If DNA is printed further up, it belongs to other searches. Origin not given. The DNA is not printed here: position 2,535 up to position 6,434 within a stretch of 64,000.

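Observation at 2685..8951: Non-canonical reductive-loop order KR-DH-ER in a modular PKS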

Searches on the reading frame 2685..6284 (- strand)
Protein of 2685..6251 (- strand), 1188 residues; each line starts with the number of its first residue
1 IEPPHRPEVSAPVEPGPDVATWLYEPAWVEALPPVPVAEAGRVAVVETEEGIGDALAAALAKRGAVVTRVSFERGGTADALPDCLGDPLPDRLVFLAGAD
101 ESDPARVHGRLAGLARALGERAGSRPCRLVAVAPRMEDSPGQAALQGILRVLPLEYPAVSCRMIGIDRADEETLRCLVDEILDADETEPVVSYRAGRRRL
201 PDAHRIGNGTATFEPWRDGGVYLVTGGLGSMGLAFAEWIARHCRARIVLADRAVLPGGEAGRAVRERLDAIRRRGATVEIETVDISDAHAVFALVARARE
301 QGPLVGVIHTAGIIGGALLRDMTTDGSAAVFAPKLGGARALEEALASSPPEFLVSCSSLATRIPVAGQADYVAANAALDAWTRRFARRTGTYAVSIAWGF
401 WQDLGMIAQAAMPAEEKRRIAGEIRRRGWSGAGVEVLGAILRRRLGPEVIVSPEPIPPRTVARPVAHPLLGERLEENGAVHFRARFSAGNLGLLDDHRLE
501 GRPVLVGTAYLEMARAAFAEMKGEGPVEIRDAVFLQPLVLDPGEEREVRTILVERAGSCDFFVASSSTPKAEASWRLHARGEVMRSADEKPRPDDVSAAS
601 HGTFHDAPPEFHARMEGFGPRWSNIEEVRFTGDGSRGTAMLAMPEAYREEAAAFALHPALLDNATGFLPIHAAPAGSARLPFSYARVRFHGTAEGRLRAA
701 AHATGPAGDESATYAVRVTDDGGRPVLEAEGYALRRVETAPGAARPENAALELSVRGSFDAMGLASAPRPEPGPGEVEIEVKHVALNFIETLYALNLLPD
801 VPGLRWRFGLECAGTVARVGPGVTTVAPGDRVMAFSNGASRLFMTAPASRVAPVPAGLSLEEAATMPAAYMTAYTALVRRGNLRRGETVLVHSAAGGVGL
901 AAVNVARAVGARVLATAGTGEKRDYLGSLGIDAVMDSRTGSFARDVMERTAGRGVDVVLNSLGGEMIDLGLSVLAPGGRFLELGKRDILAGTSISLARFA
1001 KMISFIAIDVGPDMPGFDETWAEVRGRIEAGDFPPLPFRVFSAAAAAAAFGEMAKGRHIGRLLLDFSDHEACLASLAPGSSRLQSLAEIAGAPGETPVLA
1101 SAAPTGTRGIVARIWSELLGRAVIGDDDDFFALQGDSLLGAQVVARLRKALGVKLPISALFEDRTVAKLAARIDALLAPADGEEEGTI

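Call 11: find_homologous_proteins(query=window:2685-6251:-)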
Query window:2685-6251:- (1188 aa): 157 proteins with E <= 0.001 among 8000 candidates; the best 120 are listed.
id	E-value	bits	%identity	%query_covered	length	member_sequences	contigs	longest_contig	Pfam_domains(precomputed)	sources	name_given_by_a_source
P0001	0.0e+0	1446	60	100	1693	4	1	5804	PF08659.17,PF22336.3,PF21089.4,PF22621.3,PF00107.33,PF00550.32,PF14765.13,PF00106.32,PF13602.13,PF08240.18,PF00698.27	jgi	jgi:acyl transferase domain-containing protein/acyl carrier protein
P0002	1.8e-242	826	43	98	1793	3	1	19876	PF08659.17,PF22336.3,PF00109.33,PF21089.4,PF22621.3,PF00550.32,PF13561.13,PF16197.12,PF00107.33,PF14765.13,PF00106.32,PF02801.29,PF13602.13,PF08240.18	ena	-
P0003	2.6e-218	746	44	86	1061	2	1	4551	PF08659.17,PF21089.4,PF00107.33,PF00550.32,PF13561.13,PF14765.13,PF00106.32,PF13602.13,PF08240.18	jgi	jgi:NADPH:quinone reductase-like Zn-dependent oxidoreductase/NADP-dependent 3-hydroxy acid dehydroge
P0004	2.0e-203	697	40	100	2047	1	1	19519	PF08659.17,PF22336.3,PF00109.33,PF21089.4,PF22621.3,PF00550.32,PF13561.13,PF16197.12,PF00698.27,PF00107.33,PF14765.13,PF00106.32,PF02801.29,PF13602.13,PF08240.18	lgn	-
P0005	1.0e-108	383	47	27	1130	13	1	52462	PF08659.17,PF21394.4,PF00107.33,PF00550.32,PF13561.13,PF14765.13,PF00106.32,PF23297.2,PF13602.13,PF08240.18,PF22953.4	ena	-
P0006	1.2e-101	360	47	26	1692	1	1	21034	PF08659.17,PF21394.4,PF21089.4,PF00550.32,PF13561.13,PF23297.2,PF22953.4,PF00698.27,PF00107.33,PF14765.13,PF00106.32,PF13602.13,PF08240.18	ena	-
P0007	3.3e-98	348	40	31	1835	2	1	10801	PF08659.17,PF22336.3,PF00109.33,PF21089.4,PF22621.3,PF00107.33,PF02801.29,PF16197.12,PF13602.13,PF08240.18,PF00698.27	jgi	-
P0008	1.1e-90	323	40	27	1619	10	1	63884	PF08659.17,PF21089.4,PF00107.33,PF00550.32,PF14765.13,PF00106.32,PF13602.13,PF08240.18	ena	-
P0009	2.4e-89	319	43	27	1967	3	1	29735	PF08659.17,PF13489.13,PF21089.4,PF00550.32,PF13561.13,PF18558.9,PF08241.19,PF22953.4,PF00698.27,PF13847.13,PF13649.13,PF00107.33,PF14765.13,PF00106.32,PF01209.25,PF08242.19,PF13602.13,PF08240.18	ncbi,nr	ncbi:MAG TPA: SDR family NAD(P)-dependent oxidoreductase [Pseudolabrys sp.]|nr:SDR family NAD(P)-dep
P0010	1.0e-88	317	46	29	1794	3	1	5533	PF22336.3,PF00109.33,PF21394.4,PF21089.4,PF22621.3,PF00108.30,PF16197.12,PF00698.27,PF00107.33,PF14765.13,PF02801.29,PF13602.13,PF08240.18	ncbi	ncbi:MAG TPA: beta-ketoacyl synthase N-terminal-like domain-containing protein, partial [Rubrobacter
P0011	1.2e-87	313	41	29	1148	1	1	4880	PF08659.17,PF13649.13,PF00107.33,PF00550.32,PF00106.32,PF13602.13,PF08240.18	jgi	jgi:NADPH:quinone reductase-like Zn-dependent oxidoreductase/acyl carrier protein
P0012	3.7e-85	305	41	27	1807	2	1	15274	PF08659.17,PF21089.4,PF00107.33,PF00550.32,PF13561.13,PF14765.13,PF00106.32,PF23297.2,PF13602.13,PF08240.18,PF00698.27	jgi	jgi:NADPH:quinone reductase-like Zn-dependent oxidoreductase/NAD(P)-dependent dehydrogenase (short-s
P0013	3.8e-82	295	44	27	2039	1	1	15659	PF08659.17,PF22336.3,PF00109.33,PF21089.4,PF22621.3,PF00550.32,PF13561.13,PF00108.30,PF16197.12,PF00698.27,PF00107.33,PF14765.13,PF00106.32,PF02801.29,PF13602.13,PF08240.18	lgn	-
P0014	7.2e-81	291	45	28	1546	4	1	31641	PF08659.17,PF13489.13,PF21089.4,PF00550.32,PF13561.13,PF08241.19,PF13847.13,PF13649.13,PF00107.33,PF14765.13,PF00106.32,PF08242.19,PF13602.13,PF08240.18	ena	-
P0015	2.6e-80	289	33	62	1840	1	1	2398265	PF08659.17,PF22336.3,PF00109.33,PF21394.4,PF21089.4,PF22621.3,PF00550.32,PF13561.13,PF00108.30,PF16197.12,PF00698.27,PF14765.13,PF00106.32,PF02801.29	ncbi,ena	-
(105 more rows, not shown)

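Call 23: search_solved_structures(query=window:2685-6251:-, max_evalue=1e-10)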
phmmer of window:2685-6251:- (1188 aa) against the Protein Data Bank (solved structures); distinct sequences matched with E-value up to 1e-10: 106 (the best 60 are shown).
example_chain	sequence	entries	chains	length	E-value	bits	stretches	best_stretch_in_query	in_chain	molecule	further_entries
5bp4_A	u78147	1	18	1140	1.1e-83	285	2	741-1069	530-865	Mycocerosic acid synthase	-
9d2y_A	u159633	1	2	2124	3e-80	273.6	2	744-1067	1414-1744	Multifunctional mycocerosic acid synthase membrane-associated MAS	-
9d2z_A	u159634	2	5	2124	3.3e-80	273.5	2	744-1067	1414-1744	Mycocerosic acid synthase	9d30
8g7w_A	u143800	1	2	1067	2.2e-73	250.9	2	745-1065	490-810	Type I PKS module 4, module 5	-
3slk_A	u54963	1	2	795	1.3e-69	238.4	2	751-1065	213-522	Polyketide synthase extender module 2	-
8eyi_E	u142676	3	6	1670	1.4e-63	218.5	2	773-1067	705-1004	Fatty acid synthase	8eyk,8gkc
9b80_A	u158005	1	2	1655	1.5e-63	218.4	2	773-1067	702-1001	Fatty acid synthase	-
8vf7_A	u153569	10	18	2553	5e-63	216.6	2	774-1068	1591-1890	Fatty acid synthase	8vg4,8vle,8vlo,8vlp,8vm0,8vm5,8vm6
8vf7_B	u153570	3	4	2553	5.1e-63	216.6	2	774-1068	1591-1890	Fatty acid synthase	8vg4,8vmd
2vz8_A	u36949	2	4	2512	1.9e-61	211.4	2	781-1070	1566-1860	FATTY ACID SYNTHASE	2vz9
6fn6_A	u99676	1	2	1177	4.6e-55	190.3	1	828-1081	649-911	Fatty acid synthase 1, isoform A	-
5dp1_A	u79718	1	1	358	1.3e-54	188.8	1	744-1064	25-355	CurK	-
1pqw_A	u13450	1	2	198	1.1e-46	162.5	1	850-1011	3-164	polyketide synthase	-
4oki_A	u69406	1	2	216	1.9e-46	161.7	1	848-1011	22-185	Phthiocerol synthesis polyketide synthase type I PpsC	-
4w82_A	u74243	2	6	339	1.1e-44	155.8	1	774-1066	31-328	Fatty acid synthase | Enoyl-[acyl-carrier-protein] reductase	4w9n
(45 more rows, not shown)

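Call 50: find_related_loci(query=window:2688-6251:-, collection=genome_contigs, flank=10000)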
Query window:2688-6251:- (1188 aa) in genome_contigs; peptide patterns used: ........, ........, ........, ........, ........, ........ (x = any residue, [..] = any of these).
41 stretches matched a pattern, but none encodes a relative of the query by tblastn (E <= 1e-3).

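Call 68: predict_structure(alignment_id=A2)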
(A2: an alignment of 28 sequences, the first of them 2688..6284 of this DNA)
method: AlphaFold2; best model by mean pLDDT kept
length: 1199 residues; sequences in the alignment: 28
mean_pLDDT: 76.5   pTM: 0.54
mean pLDDT of the five models: 76.5, 75.3, 74.3, 74.3, 72.1
residues with pLDDT >= 90: 355; 70-90: 506; 50-70: 167; < 50: 171
segments of 3 or more residues with pLDDT < 50: 1-17, 19-25, 415-424, 468-472, 581-585, 604-612, 750-779, 809-813, 849-851, 973-977, 996-1019, 1068-1070, 1080-1115, 1192-1199
pLDDT, mean of each block of 10 residues (from residue 1): 35 40 52 84 74 86 87 92 66 78 88 77 88 83 88 92 87 89 88 79 89 77 82 94 90 95 83 86 95 94 96 96 81 85 92 93 93 83 94 92 89 48 52 65 81 87 62 73 77 90 86 88 97 94 89 87 90 83 63 88 47 73 75 91 90 92 91 91 76 90 90 80 89 91 77 35 32 34 82 75 55 50 85 91 72 74 85 82 84 88 82 90 89 87 85 79 73 51 68 52 32 37 71 85 83 68 53 65 35 32 30 58 80 75 66 73 72 86 83 37
secondary structure, 60 per line:
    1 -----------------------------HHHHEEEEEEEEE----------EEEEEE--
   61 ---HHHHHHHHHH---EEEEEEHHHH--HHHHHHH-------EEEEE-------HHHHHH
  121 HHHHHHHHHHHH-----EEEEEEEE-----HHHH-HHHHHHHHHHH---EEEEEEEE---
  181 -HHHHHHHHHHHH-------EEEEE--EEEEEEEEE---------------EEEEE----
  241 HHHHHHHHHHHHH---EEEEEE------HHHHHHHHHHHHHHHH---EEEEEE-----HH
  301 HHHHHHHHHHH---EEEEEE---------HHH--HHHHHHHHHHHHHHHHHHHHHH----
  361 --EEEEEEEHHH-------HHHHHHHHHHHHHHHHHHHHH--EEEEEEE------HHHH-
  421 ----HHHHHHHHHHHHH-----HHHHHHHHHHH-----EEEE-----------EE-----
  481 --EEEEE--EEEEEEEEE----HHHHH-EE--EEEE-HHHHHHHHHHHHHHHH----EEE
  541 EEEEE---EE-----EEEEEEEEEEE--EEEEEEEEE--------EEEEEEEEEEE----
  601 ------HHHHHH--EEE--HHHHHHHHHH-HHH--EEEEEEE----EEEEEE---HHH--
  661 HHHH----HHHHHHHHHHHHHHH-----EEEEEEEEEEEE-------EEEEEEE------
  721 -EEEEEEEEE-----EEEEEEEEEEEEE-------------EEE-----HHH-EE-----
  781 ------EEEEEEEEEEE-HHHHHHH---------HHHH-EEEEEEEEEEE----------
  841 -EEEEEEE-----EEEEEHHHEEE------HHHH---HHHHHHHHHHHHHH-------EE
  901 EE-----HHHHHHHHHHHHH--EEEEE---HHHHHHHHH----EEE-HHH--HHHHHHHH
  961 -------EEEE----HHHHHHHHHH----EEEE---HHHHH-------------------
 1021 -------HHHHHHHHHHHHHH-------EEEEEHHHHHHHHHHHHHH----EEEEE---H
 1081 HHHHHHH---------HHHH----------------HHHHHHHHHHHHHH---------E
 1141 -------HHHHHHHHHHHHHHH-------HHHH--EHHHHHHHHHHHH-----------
elements in order (helices of 4 or more, strands of 3 or more residues): H30-33 E34-42 E53-58 H64-73 E77-82 H83-86 H89-95 E103-107 H115-132 E138-145 H151-154 H156-166 E170-177 H182-193 E201-205 E208-216 E232-236 H241-253 E257-262 H269-284 E288-293 H299-311 E315-320 H335-356 E363-369 H380-400 E403-409 H416-419 H425-437 H443-453 E459-462 E483-487 E490-498 H503-507 E513-516 H518-533 E538-545 E556-566 E569-577 E586-596 H607-612 E615-617 H620-629 E636-642 E647-652 H661-664 H669-683 E689-700 E708-714 E722-730 E736-748 E762-764 E787-797 H799-805 H815-818 E820-830 E842-848 E854-858 E862-864 H871-874 H878-891 E899-902 H908-920 E923-927 H931-939 E944-946 H953-960 E968-971 H976-985 E990-993 H997-1001 H1028-1041 E1049-1053 H1054-1067 E1072-1076 H1080-1087 H1097-1100 H1117-1130 H1148-1162 H1170-1173 H1177-1188

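Call 70: fold_search(model_id=the predicted structure, library=pdb)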
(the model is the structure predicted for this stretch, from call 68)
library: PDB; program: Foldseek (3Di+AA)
matches with E <= 10: 1964; with E <= 0.001: 1712
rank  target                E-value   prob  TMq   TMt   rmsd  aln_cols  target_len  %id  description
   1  5bp4_Q                8.3e-44  1.00  0.22  0.41  19.1       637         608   30  Modifying region (DH-ER-KR) of a mycocerosic acid synthase-like (MAS-like) PKS (released 2016-03-09)
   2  5bp4_I                1.0e-43  1.00  0.23  0.39  18.4       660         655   29  Modifying region (DH-ER-KR) of a mycocerosic acid synthase-like (MAS-like) PKS (released 2016-03-09)
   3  5bp4_L                1.6e-43  1.00  0.23  0.29  23.0       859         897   26  Modifying region (DH-ER-KR) of a mycocerosic acid synthase-like (MAS-like) PKS (released 2016-03-09)
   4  5bp4_R                4.2e-43  1.00  0.23  0.41  18.8       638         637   30  Modifying region (DH-ER-KR) of a mycocerosic acid synthase-like (MAS-like) PKS (released 2016-03-09)
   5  5bp4_O                1.1e-42  1.00  0.23  0.41  19.1       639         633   30  Modifying region (DH-ER-KR) of a mycocerosic acid synthase-like (MAS-like) PKS (released 2016-03-09)
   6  5bp4_H                7.8e-39  1.00  0.23  0.25  24.9      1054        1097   21  Modifying region (DH-ER-KR) of a mycocerosic acid synthase-like (MAS-like) PKS (released 2016-03-09)
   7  5bp4_E                1.1e-38  1.00  0.23  0.25  24.9      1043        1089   21  Modifying region (DH-ER-KR) of a mycocerosic acid synthase-like (MAS-like) PKS (released 2016-03-09)
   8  5bp4_G                1.3e-38  1.00  0.23  0.25  24.1      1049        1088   21  Modifying region (DH-ER-KR) of a mycocerosic acid synthase-like (MAS-like) PKS (released 2016-03-09)
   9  5bp4_F                4.7e-38  1.00  0.22  0.25  24.4      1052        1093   21  Modifying region (DH-ER-KR) of a mycocerosic acid synthase-like (MAS-like) PKS (released 2016-03-09)
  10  5bp4_A                1.0e-37  1.00  0.23  0.25  25.1      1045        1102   22  Modifying region (DH-ER-KR) of a mycocerosic acid synthase-like (MAS-like) PKS (released 2016-03-09)
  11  9d30_A                2.8e-37  1.00  0.23  0.22  26.2      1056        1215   20  Cryo-EM structure of mycocerosic acid synthase with a single DH-ACP crosslink using C16 alpha-bromoamide. Complex C (released 2025-08-13)
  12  8g7w_B                3.0e-37  1.00  0.22  0.25  22.9      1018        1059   22  Type I modPKS reducing region (released 2023-06-07)
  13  9d2y_A                1.4e-36  1.00  0.22  0.13  29.9      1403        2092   18  Cryo-EM structure of mycocerosic acid synthase with double KS-ACP crosslinking using C16 alpha-bromoamide. Complex A (released 2025-08-13)
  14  9d2y_B                2.4e-35  1.00  0.23  0.14  32.4      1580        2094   17  Cryo-EM structure of mycocerosic acid synthase with double KS-ACP crosslinking using C16 alpha-bromoamide. Complex A (released 2025-08-13)
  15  8g7w_A                2.7e-35  1.00  0.22  0.25  22.7      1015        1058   22  Type I modPKS reducing region (released 2023-06-07)
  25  2z5l                  4.3e-26  1.00  0.30  0.77   3.6       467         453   25  The first ketoreductase of the tylosin PKS (released 2007-08-28)
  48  2fr0                  3.9e-24  1.00  0.32  0.78   3.5       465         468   23  The first ketoreductase of the erythromycin synthase (crystal form 1) (released 2006-04-04)
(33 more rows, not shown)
